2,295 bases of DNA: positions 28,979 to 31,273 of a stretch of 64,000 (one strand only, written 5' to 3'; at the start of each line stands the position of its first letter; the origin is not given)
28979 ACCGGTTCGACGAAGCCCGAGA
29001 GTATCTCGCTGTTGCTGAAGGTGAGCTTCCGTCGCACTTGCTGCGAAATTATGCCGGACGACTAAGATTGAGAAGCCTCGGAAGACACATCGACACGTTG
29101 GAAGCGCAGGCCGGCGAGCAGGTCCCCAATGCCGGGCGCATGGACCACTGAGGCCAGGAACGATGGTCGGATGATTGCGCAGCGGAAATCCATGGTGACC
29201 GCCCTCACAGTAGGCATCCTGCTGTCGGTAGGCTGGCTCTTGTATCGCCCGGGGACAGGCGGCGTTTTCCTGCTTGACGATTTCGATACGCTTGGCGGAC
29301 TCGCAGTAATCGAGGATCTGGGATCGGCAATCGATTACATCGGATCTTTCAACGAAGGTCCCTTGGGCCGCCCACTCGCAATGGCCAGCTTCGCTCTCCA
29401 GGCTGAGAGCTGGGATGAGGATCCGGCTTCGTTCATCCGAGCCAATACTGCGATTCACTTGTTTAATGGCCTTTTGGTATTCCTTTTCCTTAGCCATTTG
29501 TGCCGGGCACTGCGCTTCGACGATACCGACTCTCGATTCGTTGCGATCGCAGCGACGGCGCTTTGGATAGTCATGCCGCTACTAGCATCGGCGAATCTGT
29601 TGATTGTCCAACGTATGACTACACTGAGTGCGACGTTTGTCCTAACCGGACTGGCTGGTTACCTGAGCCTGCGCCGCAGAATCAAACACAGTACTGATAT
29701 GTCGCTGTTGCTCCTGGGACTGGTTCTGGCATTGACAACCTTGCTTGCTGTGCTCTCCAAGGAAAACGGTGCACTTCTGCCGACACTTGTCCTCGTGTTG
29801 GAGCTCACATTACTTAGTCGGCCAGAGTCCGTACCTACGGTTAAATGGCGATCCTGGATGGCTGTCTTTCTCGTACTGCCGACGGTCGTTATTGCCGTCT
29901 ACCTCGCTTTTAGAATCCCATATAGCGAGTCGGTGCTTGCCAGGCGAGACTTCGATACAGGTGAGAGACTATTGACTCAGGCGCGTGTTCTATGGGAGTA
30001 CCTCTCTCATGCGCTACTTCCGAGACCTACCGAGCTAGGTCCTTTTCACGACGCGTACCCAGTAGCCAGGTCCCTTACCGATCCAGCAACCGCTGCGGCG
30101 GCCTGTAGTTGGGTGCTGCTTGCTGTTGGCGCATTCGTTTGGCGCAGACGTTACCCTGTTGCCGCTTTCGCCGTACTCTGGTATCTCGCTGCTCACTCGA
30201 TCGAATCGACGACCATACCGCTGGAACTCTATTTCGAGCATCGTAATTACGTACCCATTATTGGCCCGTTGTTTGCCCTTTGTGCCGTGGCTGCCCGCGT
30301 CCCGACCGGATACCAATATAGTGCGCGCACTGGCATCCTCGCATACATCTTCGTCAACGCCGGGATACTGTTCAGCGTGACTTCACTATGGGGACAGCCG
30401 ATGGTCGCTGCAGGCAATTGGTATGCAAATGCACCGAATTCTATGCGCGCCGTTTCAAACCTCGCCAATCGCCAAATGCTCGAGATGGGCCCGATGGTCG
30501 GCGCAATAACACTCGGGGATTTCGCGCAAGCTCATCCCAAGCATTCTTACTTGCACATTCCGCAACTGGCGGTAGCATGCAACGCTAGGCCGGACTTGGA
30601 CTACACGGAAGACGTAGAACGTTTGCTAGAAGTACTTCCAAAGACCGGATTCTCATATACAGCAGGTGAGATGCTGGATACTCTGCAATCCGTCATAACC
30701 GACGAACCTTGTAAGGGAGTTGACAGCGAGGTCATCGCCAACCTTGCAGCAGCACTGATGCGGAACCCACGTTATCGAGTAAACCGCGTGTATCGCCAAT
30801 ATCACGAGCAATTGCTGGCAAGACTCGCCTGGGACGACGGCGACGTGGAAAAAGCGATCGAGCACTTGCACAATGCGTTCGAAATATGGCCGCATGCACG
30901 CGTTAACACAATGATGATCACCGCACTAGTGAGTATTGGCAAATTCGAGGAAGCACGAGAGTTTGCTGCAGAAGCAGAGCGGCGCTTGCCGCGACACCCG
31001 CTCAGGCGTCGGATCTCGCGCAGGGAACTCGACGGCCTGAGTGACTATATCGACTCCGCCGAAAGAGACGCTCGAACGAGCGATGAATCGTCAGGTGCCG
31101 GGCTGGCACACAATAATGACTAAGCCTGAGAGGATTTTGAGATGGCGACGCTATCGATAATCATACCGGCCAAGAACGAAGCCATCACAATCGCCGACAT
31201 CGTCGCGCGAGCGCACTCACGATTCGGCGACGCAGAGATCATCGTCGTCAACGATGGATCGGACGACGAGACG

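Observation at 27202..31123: Tandem duplicated TMTC/PMT-like GT-C transferases, one per pilin paralog?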

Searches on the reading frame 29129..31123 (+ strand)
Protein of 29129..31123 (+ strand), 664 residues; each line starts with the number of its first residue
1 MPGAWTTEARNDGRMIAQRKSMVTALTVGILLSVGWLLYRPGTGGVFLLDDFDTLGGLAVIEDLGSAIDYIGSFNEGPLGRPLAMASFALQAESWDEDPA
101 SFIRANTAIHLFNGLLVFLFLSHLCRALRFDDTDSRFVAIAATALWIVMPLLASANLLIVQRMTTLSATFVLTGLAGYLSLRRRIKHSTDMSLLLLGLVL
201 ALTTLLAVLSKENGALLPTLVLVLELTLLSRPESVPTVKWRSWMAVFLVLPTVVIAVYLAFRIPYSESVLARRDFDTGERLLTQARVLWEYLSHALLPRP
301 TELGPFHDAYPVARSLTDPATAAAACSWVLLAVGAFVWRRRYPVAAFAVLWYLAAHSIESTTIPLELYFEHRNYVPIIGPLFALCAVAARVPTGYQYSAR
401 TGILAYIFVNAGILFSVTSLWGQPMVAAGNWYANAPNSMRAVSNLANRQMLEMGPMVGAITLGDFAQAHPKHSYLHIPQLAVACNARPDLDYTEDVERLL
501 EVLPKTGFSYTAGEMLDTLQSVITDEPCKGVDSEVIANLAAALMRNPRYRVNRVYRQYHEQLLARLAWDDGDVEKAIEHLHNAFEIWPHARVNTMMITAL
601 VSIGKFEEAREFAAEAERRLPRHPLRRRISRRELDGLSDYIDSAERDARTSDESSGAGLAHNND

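Call 3: search_protein_families(library=pfam, proteins=[window:29129-31123:+], max_evalue=0.01)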
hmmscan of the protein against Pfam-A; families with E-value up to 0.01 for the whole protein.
window:29129-31123:+ (664 aa): 4 families
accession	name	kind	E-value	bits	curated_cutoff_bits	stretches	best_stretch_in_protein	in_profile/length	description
PF14559.12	TPR_19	-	4.3e-05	24.2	25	1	567-624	1-59/68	Tetratricopeptide repeat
PF13428.12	TPR_14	-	5.7e-05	23.9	23.5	0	562-590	6-34/44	Tetratricopeptide repeat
PF13432.12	TPR_16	-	0.00051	20.9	32.7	1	563-622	3-63/65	Tetratricopeptide repeat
PF13424.12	TPR_12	-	0.0015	19.1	30.1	1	563-619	9-74/77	Tetratricopeptide repeat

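Call 6: search_protein_families(library=ncbifam, proteins=[window:29129-31123:+], max_evalue=0.1)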
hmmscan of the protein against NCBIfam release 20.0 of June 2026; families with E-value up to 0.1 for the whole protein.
window:29129-31123:+ (664 aa): 1 family
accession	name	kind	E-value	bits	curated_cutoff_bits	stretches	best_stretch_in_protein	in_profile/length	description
NF047558.1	TPR_END_plus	domain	0.092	12.7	32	0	564-588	6-30/56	TPR end-of-group domain-containing protein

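Call 7: search_solved_structures(query=window:29129-31123:+, max_evalue=10)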
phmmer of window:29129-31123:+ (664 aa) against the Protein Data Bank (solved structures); distinct sequences matched with E-value up to 10: 3.
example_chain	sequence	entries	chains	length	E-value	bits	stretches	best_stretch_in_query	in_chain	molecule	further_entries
2wqh_A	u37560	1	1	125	0.18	13.2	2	567-622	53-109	CTPR3Y3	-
6eou_A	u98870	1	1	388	0.79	11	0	563-621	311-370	UDP-N-acetylglucosamine--peptide N-acetylglucosaminyltransferase 110 kDa subunit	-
1w3b_A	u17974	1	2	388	0.97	10.7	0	563-621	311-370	UDP-N-ACETYLGLUCOSAMINE--PEPTIDE N-ACETYLGLUCOSAMINYLTRANSFERASE 110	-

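Call 8: find_homologous_proteins(query=window:29129-31123:+, max_evalue=0.001)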
Query window:29129-31123:+ (664 aa): 889 proteins with E <= 0.001 among 8000 candidates; the best 120 are listed.
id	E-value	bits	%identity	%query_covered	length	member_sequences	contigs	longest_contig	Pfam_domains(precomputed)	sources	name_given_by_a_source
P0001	0.0e+0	1453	100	98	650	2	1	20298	-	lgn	-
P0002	7.7e-270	915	64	95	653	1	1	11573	PF14559.13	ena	-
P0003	2.1e-266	903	62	97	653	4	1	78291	-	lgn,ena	-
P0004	1.1e-256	871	61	97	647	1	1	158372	-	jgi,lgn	-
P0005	2.9e-204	698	52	95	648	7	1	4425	-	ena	-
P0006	5.3e-202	691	49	97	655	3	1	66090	-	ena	-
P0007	1.8e-201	689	51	96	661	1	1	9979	PF14559.13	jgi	jgi:hypothetical protein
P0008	4.0e-201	688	50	98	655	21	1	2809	-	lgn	-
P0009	1.8e-198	679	49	97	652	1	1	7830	-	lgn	-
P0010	1.9e-198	679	50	96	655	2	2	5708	-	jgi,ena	-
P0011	2.9e-198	678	51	95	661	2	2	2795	-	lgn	-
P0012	7.3e-198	677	50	96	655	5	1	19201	-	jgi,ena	-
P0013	4.1e-197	674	50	96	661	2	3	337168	-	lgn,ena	-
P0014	6.2e-197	674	50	95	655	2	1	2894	-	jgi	jgi:hypothetical protein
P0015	7.8e-197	674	50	96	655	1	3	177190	-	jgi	jgi:hypothetical protein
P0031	7.2e-192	657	49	94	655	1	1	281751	-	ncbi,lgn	-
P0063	6.2e-184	631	49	95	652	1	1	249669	-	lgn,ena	-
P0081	2.6e-181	622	45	96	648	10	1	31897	-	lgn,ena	-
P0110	2.7e-177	609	44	98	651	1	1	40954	-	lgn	-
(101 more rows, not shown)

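Call 11: find_encoding_contigs(protein=P0031, flank=10000, max_places=3)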
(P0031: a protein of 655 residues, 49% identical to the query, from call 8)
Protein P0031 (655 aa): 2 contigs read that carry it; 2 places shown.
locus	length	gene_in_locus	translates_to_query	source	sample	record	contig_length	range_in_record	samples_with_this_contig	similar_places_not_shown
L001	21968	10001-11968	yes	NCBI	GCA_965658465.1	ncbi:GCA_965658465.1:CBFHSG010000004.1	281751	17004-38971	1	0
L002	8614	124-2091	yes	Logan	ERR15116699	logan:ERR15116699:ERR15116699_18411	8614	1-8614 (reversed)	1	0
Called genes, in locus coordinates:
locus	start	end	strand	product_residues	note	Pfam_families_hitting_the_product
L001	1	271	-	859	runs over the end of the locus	PF02861:Clp_N, PF00004:AAA, PF17871:AAA_lid_9, PF00158:Sigma54_activat (weak), PF00004:AAA, PF07724:AAA_2, PF07728:AAA_5, PF10431:ClpB_D2-small, +6 more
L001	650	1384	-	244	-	PF02578:Cu-oxidase_4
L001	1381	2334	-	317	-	PF01479:S4 (weak), PF00849:PseudoU_synth_2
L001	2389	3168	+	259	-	PF13512:TPR_18, PF13174:TPR_6 (faint), PF13525:YfiO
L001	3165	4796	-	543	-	PF00795:CN_hydrolase, PF02540:NAD_synthase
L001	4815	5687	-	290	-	PF02629:CoA_binding, PF13607:Succ_CoA_lig, PF00549:Ligase_CoA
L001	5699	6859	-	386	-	PF08442:ATP-grasp_2, PF13549:ATP-grasp_5, PF24948:Citrate_synth_N, PF00549:Ligase_CoA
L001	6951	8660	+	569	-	PF25323:6TM_PilS, PF00512:HisKA, PF02518:HATPase_c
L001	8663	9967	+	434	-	PF00072:Response_reg, PF00158:Sigma54_activat, PF14532:Sigma54_activ_2, PF25601:AAA_lid_14, PF02954:HTH_8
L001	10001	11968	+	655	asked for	-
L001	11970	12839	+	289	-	PF13641:Glyco_tranf_2_3 (weak), PF00535:Glycos_transf_2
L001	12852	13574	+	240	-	PF13489:Methyltransf_23, PF08241:Methyltransf_11, PF08242:Methyltransf_12 (weak), PF13649:Methyltransf_25, PF13847:Methyltransf_31 (weak)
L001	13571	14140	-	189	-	-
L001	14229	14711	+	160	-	PF13692:Glyco_trans_1_4, PF00534:Glycos_transf_1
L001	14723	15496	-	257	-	PF05175:MTS, PF06325:PrmA, PF13489:Methyltransf_23, PF01209:Ubie_methyltran, PF08241:Methyltransf_11, PF08242:Methyltransf_12, PF13649:Methyltransf_25, PF13847:Methyltransf_31, +1 more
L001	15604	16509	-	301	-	PF13469:Sulfotransfer_3 (weak)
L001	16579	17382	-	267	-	PF03706:LPG_synthase_TM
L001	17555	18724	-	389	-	PF01041:DegT_DnrJ_EryC1, PF00155:Aminotran_1_2 (faint)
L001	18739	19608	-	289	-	PF00483:NTP_transferase, PF12804:NTP_transf_3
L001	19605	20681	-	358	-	PF01073:3Beta_HSD, PF01370:Epimerase, PF02719:Polysacc_synt_2, PF04321:RmlD_sub_bind, PF07993:NAD_binding_4, PF16363:GDP_Man_Dehyd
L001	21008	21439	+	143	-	PF07963:N_methyl, PF00114:Pilin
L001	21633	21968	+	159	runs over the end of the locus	PF07963:N_methyl, PF00114:Pilin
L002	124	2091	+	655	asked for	-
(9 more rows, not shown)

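Call 12: find_encoding_contigs(protein=P0013, flank=10000, max_places=3)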
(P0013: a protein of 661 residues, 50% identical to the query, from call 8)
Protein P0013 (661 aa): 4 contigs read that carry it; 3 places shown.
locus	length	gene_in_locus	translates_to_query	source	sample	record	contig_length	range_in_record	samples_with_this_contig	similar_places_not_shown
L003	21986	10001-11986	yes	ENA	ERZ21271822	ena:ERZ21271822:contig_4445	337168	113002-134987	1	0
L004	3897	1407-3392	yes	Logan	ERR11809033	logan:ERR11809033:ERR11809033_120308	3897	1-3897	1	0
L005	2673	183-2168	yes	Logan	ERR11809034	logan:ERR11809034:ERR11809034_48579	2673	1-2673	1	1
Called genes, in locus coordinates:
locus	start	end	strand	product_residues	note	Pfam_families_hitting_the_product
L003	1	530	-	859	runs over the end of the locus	PF02861:Clp_N, PF23569:NBD_SMAX1 (weak), PF00004:AAA, PF17871:AAA_lid_9, PF00004:AAA, PF07724:AAA_2, PF07728:AAA_5, PF10431:ClpB_D2-small, +6 more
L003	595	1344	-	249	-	PF02578:Cu-oxidase_4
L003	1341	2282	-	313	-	PF01479:S4 (weak), PF00849:PseudoU_synth_2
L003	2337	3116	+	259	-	PF13174:TPR_6 (faint), PF13512:TPR_18, PF13525:YfiO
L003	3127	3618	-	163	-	PF02540:NAD_synthase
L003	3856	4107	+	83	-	-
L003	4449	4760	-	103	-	PF00795:CN_hydrolase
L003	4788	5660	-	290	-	PF02629:CoA_binding, PF13380:CoA_binding_2 (faint), PF13607:Succ_CoA_lig, PF00549:Ligase_CoA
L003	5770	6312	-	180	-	PF24948:Citrate_synth_N (weak), PF00549:Ligase_CoA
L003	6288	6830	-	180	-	PF08442:ATP-grasp_2, PF13549:ATP-grasp_5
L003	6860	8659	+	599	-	PF25323:6TM_PilS, PF00512:HisKA, PF02518:HATPase_c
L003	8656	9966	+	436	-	PF00072:Response_reg, PF00158:Sigma54_activat, PF14532:Sigma54_activ_2, PF25601:AAA_lid_14, PF02954:HTH_8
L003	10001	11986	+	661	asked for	-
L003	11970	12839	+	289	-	PF13641:Glyco_tranf_2_3 (weak), PF00535:Glycos_transf_2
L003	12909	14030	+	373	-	PF00534:Glycos_transf_1, PF13692:Glyco_trans_1_4, PF13524:Glyco_trans_1_2, PF26337:Gtf3_C (faint)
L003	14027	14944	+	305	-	PF01073:3Beta_HSD, PF01370:Epimerase, PF04321:RmlD_sub_bind, PF05368:NmrA, PF07993:NAD_binding_4 (faint), PF13460:NAD_binding_10, PF16363:GDP_Man_Dehyd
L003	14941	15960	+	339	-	PF00535:Glycos_transf_2, PF10111:Glyco_tranf_2_2 (weak), PF13641:Glyco_tranf_2_3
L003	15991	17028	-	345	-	PF01073:3Beta_HSD, PF01370:Epimerase, PF02719:Polysacc_synt_2, PF04321:RmlD_sub_bind, PF07993:NAD_binding_4, PF16363:GDP_Man_Dehyd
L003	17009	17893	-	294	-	PF01073:3Beta_HSD (faint), PF01370:Epimerase, PF04321:RmlD_sub_bind, PF02719:Polysacc_synt_2, PF16363:GDP_Man_Dehyd, PF07993:NAD_binding_4 (weak)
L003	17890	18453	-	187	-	PF00908:dTDP_sugar_isom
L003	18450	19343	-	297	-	PF00483:NTP_transferase, PF12804:NTP_transf_3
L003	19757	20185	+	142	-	PF07963:N_methyl, PF00114:Pilin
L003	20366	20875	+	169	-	PF07963:N_methyl, PF00114:Pilin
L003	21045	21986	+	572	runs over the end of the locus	PF05157:MshEN, PF00437:T2SSE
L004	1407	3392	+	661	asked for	-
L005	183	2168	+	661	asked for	-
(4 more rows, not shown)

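Call 19: find_related_loci(query=A1, collection=genome_contigs, flank=10000)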
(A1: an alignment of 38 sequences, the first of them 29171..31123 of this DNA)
Query A1 (650 aa) in genome_contigs; peptide patterns used: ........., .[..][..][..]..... (x = any residue, [..] = any of these).
599 stretches matched a pattern (row limit reached: there are more); 590 encode a relative of the query (tblastn E <= 1e-3); the best 80 are kept; 80 distinct loci.
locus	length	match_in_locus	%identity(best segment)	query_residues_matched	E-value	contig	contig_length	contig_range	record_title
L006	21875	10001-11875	49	11-635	0e+0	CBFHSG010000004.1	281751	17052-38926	MAG: Woeseiaceae bacterium isolate AGTU_64_bin_15_strict genome assembly, contig: AGTU_64_bin_15_strict_c4, whole genome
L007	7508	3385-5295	47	6-642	5e-180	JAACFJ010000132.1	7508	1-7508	MAG: Gammaproteobacteria bacterium isolate bin.62 scaffold_11666, whole genome shotgun sequence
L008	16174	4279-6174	46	4-637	7e-179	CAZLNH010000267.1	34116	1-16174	MAG TPA_asm: uncultured Woeseiaceae bacterium isolate binchicken_co31_70 genome assembly, contig: k141_1993530, whole ge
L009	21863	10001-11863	47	11-631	9e-175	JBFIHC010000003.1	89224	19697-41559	MAG: Woeseiaceae bacterium isolate Mix_sand11.2021.09.Z.117 k141_988382_length_89224_cov_13.6692, whole genome shotgun s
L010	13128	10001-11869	47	21-642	4e-172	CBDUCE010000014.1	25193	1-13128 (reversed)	MAG TPA_asm: uncultured Gammaproteobacteria bacterium isolate ERR2431956_metabat2_40 genome assembly, contig: ERZ2388014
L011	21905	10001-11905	46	1-636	3e-169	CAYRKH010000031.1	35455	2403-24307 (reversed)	MAG TPA_asm: uncultured Woeseiaceae bacterium isolate SRP263527_co1_191 genome assembly, contig: NODE_911_length_35455_c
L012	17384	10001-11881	43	4-632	5e-162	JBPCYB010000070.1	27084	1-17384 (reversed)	MAG: Woeseiaceae bacterium isolate MAG_seacave_121 S1Ck127_2723677, whole genome shotgun sequence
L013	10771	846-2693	45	18-632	1e-161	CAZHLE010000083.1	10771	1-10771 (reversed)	MAG TPA_asm: uncultured Woeseiaceae bacterium isolate SRP072547_co1_16 genome assembly, contig: NODE_11902_length_10771_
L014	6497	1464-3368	43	1-635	4e-162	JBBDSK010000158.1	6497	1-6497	MAG: Woeseia sp. isolate LejiaC_61_10 Lejia_C_26881_length_6497_cov_5, whole genome shotgun sequence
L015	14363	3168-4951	50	5-613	2e-158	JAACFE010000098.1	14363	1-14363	MAG: Gammaproteobacteria bacterium isolate bin.24 scaffold_5146, whole genome shotgun sequence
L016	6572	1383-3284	44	2-635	9e-154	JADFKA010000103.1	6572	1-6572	MAG: Proteobacteria bacterium isolate B45T1B8 B45T1B8_NODE25587, whole genome shotgun sequence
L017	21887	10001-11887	45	6-635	5e-152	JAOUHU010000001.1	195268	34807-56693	MAG: Gammaproteobacteria bacterium isolate 4_1_May_SF_Bin74 4_1_May_SF_Bin74_scaffold_6_c1, whole genome shotgun sequenc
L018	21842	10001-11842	43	18-631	3e-148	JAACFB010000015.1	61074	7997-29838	MAG: Gammaproteobacteria bacterium isolate bin.9 scaffold_58, whole genome shotgun sequence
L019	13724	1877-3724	42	16-632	7e-148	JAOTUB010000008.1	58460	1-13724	MAG: Gammaproteobacteria bacterium isolate 13_July_SF_Bin38 13_July_SF_Bin38_scaffold_128_c1, whole genome shotgun seque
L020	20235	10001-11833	44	22-632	5e-146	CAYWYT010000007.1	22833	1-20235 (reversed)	MAG TPA_asm: uncultured Woeseiaceae bacterium isolate SRP155585_co2_107 genome assembly, contig: NODE_993_length_22833_c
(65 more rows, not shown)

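Call 20: predict_structure(alignment_id=A1)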
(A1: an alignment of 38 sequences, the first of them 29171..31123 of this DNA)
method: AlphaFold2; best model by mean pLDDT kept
length: 650 residues; sequences in the alignment: 38
mean_pLDDT: 86.9   pTM: 0.85
mean pLDDT of the five models: 86.9, 85.5, 83.5, 83.1, 83.0
residues with pLDDT >= 90: 376; 70-90: 201; 50-70: 63; < 50: 10
segments of 3 or more residues with pLDDT < 50: 641-650
pLDDT, mean of each block of 10 residues (from residue 1): 79 96 89 58 75 76 71 83 81 94 97 92 96 84 80 95 94 89 97 90 96 94 95 96 81 62 81 87 73 71 91 96 96 96 70 57 94 92 94 93 87 88 87 91 95 93 95 94 95 87 93 93 96 89 93 93 96 89 93 95 87 85 94 77 34
secondary structure, 60 per line:
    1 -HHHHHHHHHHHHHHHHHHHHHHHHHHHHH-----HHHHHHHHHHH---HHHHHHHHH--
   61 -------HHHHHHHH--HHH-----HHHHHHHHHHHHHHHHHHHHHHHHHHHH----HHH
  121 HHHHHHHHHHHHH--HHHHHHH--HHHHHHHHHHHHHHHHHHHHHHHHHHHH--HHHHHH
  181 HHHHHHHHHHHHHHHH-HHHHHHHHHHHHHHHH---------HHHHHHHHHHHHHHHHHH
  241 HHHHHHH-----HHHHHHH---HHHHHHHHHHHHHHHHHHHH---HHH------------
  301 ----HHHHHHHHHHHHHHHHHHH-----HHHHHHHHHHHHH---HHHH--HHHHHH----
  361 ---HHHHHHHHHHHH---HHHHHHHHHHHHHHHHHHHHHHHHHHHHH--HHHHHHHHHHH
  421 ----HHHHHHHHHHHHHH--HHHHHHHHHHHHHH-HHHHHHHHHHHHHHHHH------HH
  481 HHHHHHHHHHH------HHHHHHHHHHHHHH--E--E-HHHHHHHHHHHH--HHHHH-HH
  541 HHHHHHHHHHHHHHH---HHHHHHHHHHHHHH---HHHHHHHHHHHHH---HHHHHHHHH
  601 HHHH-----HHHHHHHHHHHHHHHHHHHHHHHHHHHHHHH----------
elements in order: H2-30 H36-46 H50-58 H68-75 H86-113 H118-133 H136-142 H145-172 H175-196 H198-213 H223-247 H253-259 H263-282 H305-323 H329-341 H345-348 H351-356 H364-375 H379-407 H410-420 H425-438 H441-454 H456-472 H479-491 H498-511 H519-530 H533-537 H539-555 H559-572 H576-588 H592-604 H610-640

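Call 23: fold_search(model_id=the predicted structure, library=pdb)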
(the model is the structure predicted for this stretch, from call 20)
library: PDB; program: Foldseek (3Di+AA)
matches with E <= 10: 1148; with E <= 0.001: 0
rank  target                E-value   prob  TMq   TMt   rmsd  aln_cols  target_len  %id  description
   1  5g04_K                3.8e-03  1.00  0.22  0.28  22.4       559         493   10  Structure of the human APC-Cdc20-Hsl1 complex (released 2016-05-25)
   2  3fp3                  3.9e-03  1.00  0.26  0.32  26.7       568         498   12  Crystal structure of Tom71 (released 2009-07-28)
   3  5dse_C                4.2e-03  1.00  0.26  0.24  37.0       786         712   10  Crystal Structure of the TTC7B/Hyccin Complex (released 2015-12-02)
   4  3fp2_A                5.5e-03  1.00  0.25  0.31  25.7       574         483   12  Crystal structure of Tom71 complexed with Hsp82 C-terminal fragment (released 2009-07-28)
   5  9i5k_A                6.4e-03  1.00  0.36  0.46  12.8       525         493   14  Structure of the Chaetomium thermophilum Pmt4 homodimer (C2 symmetry) (released 2025-12-24)
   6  3lca_A                6.6e-03  1.00  0.26  0.33  25.1       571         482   11  Structure of Tom71 complexed with Hsp70 Ssa1 C terminal tail indicating conformational plasticity (released 2010-12-22)
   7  6eou                  6.6e-03  1.00  0.14  0.23  14.9       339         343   16  O-GlcNAc transferase TPR domain with the intellectual disability associated mutation L254F (released 2018-05-09)
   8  6bq1_B                1.1e-02  0.99  0.24  0.22  36.0       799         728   10  Human PI4KIIIa lipid kinase complex (released 2017-12-13)
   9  5dse_A                1.2e-02  1.00  0.27  0.31  25.4       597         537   10  Crystal Structure of the TTC7B/Hyccin Complex (released 2015-12-02)
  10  9pkq_B                1.2e-02  1.00  0.24  0.30  24.6       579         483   10  Structure of the cytoplasmic domain of unliganded human Tom70, open and closed conformations (released 2026-03-18)
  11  7dhg_C                1.3e-02  1.00  0.26  0.33  23.6       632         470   11  Crystal structure of SARS-CoV-2 Orf9b complex with human TOM70 (released 2021-05-12)
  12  7yeh_A                1.3e-02  0.99  0.15  0.12  15.9       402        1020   17  Cryo-EM structure of human OGT-OGA complex (released 2023-07-12)
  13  6vbu_8                1.5e-02  1.00  0.25  0.32  14.7       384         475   14  Structure of the bovine BBSome complex (released 2020-01-29)
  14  4ui9_K                1.6e-02  0.99  0.22  0.28  24.5       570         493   10  Atomic structure of the human Anaphase-Promoting Complex (released 2015-06-17)
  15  8pkp_K                1.8e-02  0.99  0.23  0.28  24.9       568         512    9  Cryo-EM structure of the apo Anaphase-promoting complex/cyclosome (APC/C) at 3.2 Angstrom resolution (released 2023-07-19)
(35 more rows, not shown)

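Call 32: search_solved_structures(query=A1, max_evalue=10)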
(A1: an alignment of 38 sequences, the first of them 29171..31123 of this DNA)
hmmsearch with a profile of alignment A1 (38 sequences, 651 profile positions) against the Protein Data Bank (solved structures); distinct sequences matched with E-value up to 10: 26.
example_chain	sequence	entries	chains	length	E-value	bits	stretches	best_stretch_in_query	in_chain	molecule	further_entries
4hou_A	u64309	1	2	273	0.00014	23.3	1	518-595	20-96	Interferon-induced protein with tetratricopeptide repeats 1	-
6c6k_A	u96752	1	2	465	0.00056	21.3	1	518-595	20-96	Interferon-induced protein with tetratricopeptide repeats 1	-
5w5h_A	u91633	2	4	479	0.00077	20.8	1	518-595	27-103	Interferon-induced protein with tetratricopeptide repeats 1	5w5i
5udi_A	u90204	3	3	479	0.0015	19.9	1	518-595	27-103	Interferon-induced protein with tetratricopeptide repeats 1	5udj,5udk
5udl_A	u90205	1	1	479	0.002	19.4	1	518-595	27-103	Interferon-induced protein with tetratricopeptide repeats 1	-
5fzr_A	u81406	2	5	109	0.038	15.3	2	551-606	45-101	DESIGNED TPR PROTEIN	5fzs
5fzq_A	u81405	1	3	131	0.083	14.1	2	551-628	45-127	DESIGNED TPR PROTEIN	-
5h78_A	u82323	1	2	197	0.094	14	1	473-576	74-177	cAMP-dependent protein kinase type II-alpha regulatory subunit,DHR14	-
4g1t_A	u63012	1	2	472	0.17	13.1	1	536-594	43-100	Interferon-induced protein with tetratricopeptide repeats 2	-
6frk_r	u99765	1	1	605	0.18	13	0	557-641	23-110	Signal recognition particle subunit SRP72,Signal recognition particle subunit SRP72,Signal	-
9had_A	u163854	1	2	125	0.2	12.9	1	538-646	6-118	Mite allergen Der f 21.0101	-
8qvw_B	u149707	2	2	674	0.21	12.8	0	557-641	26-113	Signal recognition particle subunit SRP72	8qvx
7nfx_z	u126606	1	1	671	0.21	12.8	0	557-641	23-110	Signal recognition particle subunit SRP72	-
5cwh_A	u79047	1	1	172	0.22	12.7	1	473-576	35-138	Designed helical repeat protein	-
7obq_z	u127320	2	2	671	0.24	12.6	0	557-641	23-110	Signal recognition particle subunit SRP72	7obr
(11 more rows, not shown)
